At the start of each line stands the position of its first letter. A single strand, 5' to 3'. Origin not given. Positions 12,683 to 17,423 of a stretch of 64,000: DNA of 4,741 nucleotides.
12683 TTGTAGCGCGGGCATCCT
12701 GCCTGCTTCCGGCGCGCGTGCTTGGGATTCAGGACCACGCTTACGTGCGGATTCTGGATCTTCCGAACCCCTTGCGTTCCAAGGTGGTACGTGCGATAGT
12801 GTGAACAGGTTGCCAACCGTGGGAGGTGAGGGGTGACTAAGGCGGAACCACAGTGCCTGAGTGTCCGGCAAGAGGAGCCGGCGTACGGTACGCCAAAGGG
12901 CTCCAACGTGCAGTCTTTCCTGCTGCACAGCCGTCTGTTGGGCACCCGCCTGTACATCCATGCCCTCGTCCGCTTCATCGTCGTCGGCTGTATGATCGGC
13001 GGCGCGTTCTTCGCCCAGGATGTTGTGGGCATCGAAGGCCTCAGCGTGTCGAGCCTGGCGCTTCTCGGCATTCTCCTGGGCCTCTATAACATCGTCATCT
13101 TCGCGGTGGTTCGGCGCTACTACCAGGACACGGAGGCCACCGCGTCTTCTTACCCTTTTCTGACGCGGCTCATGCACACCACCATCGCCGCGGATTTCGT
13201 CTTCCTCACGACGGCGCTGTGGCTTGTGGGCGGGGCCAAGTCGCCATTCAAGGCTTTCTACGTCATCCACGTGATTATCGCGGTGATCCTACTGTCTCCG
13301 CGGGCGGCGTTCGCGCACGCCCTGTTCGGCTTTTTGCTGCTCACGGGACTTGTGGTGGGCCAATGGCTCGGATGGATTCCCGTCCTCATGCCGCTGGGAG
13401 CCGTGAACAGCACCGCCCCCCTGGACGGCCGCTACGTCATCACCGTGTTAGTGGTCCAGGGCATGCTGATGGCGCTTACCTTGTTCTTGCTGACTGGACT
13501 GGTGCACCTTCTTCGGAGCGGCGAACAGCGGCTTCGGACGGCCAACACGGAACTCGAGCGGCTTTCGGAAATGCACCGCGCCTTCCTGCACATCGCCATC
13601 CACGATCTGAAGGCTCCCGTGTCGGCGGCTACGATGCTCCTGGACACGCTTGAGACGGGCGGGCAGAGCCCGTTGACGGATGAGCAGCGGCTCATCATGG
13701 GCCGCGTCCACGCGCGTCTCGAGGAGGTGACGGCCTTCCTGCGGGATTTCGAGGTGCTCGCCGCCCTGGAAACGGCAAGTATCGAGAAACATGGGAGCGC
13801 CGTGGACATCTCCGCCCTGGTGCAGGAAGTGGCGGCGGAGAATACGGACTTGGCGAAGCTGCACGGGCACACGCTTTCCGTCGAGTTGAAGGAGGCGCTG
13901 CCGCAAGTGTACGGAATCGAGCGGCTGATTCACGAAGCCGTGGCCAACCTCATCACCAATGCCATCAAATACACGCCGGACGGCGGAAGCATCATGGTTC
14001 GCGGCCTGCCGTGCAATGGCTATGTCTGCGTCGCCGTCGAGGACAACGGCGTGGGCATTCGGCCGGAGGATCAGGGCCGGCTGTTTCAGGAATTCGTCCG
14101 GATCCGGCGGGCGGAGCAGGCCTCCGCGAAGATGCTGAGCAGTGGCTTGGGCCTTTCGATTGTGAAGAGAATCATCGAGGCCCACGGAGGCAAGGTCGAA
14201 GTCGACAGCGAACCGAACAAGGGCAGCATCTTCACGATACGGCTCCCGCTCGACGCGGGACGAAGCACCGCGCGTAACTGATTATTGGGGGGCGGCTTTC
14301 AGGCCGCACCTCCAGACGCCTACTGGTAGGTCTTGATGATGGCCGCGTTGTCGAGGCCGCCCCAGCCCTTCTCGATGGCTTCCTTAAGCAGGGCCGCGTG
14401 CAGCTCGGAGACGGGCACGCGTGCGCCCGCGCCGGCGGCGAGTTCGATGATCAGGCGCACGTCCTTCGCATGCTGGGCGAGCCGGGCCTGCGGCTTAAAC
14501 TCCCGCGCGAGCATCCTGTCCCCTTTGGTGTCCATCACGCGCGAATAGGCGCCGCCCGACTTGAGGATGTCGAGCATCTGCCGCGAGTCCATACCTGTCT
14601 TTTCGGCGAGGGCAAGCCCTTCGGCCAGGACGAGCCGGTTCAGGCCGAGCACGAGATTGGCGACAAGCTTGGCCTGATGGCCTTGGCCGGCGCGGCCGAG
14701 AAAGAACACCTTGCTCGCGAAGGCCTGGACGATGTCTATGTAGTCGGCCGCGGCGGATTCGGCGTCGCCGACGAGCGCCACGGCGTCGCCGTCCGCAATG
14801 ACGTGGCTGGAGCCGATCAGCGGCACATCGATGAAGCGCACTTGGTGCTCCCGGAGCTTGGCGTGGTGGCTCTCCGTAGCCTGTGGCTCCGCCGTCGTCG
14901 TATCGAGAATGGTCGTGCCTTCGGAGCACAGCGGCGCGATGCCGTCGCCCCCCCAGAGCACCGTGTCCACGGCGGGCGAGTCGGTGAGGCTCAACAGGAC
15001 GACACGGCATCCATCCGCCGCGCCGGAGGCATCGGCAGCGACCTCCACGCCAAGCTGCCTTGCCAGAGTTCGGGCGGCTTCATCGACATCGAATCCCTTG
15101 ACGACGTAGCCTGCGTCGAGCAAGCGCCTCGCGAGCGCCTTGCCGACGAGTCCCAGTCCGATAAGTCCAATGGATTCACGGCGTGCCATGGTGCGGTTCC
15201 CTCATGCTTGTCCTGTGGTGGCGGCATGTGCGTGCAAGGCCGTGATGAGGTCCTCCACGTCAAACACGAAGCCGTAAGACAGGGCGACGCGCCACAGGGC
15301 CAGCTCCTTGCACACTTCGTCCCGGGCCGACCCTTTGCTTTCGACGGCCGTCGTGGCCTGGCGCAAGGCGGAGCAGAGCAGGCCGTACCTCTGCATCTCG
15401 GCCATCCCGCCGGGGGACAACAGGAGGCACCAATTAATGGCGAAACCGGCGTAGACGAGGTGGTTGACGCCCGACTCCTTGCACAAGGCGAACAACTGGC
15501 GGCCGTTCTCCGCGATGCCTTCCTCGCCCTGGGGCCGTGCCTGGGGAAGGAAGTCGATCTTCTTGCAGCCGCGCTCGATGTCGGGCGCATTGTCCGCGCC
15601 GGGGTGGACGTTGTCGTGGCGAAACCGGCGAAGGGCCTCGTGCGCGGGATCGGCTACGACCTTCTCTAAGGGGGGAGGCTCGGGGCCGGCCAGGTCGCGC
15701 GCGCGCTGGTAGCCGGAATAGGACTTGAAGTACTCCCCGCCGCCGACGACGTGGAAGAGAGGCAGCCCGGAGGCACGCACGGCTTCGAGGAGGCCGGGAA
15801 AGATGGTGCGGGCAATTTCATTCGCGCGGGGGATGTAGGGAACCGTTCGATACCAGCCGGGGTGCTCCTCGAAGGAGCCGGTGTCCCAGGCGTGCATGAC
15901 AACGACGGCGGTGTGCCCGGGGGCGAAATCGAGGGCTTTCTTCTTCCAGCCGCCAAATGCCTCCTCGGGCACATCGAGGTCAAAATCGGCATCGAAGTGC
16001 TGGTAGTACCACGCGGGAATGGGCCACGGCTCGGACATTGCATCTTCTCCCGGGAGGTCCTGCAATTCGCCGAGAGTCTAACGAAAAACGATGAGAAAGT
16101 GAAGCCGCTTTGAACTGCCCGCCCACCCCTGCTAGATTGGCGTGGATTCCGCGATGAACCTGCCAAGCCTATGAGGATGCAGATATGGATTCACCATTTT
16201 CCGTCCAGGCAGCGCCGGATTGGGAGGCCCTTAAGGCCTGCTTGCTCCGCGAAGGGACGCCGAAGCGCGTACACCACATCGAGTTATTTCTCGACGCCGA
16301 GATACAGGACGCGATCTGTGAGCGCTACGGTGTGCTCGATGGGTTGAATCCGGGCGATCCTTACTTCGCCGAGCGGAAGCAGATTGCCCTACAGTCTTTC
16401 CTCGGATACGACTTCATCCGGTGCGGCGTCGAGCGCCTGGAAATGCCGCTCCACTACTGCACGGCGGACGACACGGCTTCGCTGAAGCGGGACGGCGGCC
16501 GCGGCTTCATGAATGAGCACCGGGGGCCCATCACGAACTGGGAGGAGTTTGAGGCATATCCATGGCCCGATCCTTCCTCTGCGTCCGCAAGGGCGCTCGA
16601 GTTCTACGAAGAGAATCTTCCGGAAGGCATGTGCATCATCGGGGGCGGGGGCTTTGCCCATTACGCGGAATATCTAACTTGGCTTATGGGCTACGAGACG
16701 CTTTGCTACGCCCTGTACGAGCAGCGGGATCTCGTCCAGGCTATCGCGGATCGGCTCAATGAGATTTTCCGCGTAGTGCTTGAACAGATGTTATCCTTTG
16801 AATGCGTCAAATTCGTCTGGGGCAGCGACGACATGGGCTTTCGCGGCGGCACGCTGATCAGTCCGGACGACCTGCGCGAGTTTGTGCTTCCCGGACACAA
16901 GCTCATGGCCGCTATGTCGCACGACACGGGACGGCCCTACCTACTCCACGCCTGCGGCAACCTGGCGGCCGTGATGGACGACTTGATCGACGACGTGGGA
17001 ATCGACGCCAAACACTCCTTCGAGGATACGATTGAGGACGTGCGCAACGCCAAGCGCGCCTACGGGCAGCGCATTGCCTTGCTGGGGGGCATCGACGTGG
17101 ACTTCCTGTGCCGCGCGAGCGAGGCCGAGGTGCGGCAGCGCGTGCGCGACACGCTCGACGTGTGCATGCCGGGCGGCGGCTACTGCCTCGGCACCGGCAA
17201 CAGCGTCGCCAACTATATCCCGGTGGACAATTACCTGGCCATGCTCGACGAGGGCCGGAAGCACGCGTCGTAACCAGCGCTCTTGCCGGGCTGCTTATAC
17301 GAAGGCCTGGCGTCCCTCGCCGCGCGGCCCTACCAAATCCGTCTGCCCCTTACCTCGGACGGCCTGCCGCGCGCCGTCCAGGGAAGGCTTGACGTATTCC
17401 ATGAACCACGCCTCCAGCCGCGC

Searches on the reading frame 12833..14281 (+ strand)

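Call 38: search_protein_families(library=pfam, proteins=[window:12833-14281:+], max_evalue=0.00001)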
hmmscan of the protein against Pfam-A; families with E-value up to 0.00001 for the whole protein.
window:12833-14281:+ (482 aa): 1 family
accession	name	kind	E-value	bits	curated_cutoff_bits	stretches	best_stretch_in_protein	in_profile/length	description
PF02518.31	HATPase_c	-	3.2e-28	98.8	26.4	1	363-474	3-110/111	Histidine kinase-, DNA gyrase B-, and HSP90-like ATPase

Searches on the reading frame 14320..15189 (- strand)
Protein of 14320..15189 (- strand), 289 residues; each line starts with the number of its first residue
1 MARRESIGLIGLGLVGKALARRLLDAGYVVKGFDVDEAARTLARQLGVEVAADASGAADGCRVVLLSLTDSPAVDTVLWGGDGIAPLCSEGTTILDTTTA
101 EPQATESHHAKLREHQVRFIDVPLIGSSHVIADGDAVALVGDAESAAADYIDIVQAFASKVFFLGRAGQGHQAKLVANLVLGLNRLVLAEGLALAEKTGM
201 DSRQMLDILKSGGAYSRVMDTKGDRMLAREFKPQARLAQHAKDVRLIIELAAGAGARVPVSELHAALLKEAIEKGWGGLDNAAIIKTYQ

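Call 38: search_protein_families(library=pfam, proteins=[window:14320-15189:-], max_evalue=0.00001)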
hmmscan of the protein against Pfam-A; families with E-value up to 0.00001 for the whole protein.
window:14320-15189:- (289 aa): 3 families
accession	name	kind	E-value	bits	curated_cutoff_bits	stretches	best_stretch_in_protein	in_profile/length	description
PF03446.21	NAD_binding_2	-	3.1e-30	105.7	21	1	6-165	1-161/161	NAD binding domain of 6-phosphogluconate dehydrogenase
PF14833.11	NAD_binding_11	-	1.5e-28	99.9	30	1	168-288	1-122/122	NAD-binding of NADP-dependent 3-hydroxyisobutyrate dehydrogenase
PF03807.23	F420_oxidored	-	1e-07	32.9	21.6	1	7-68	2-67/94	NADP oxidoreductase coenzyme F420-dependent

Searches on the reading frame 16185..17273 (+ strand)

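Call 39: search_protein_families(library=pfam, proteins=[window:16185-17273:+], max_evalue=0.00001)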
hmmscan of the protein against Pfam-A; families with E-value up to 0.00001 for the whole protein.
window:16185-17273:+ (362 aa): 1 family
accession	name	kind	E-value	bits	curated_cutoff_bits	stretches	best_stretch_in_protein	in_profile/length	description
PF01208.23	URO-D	-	9.4e-20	71.3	23.9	1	115-359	98-345/346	Uroporphyrinogen decarboxylase (URO-D)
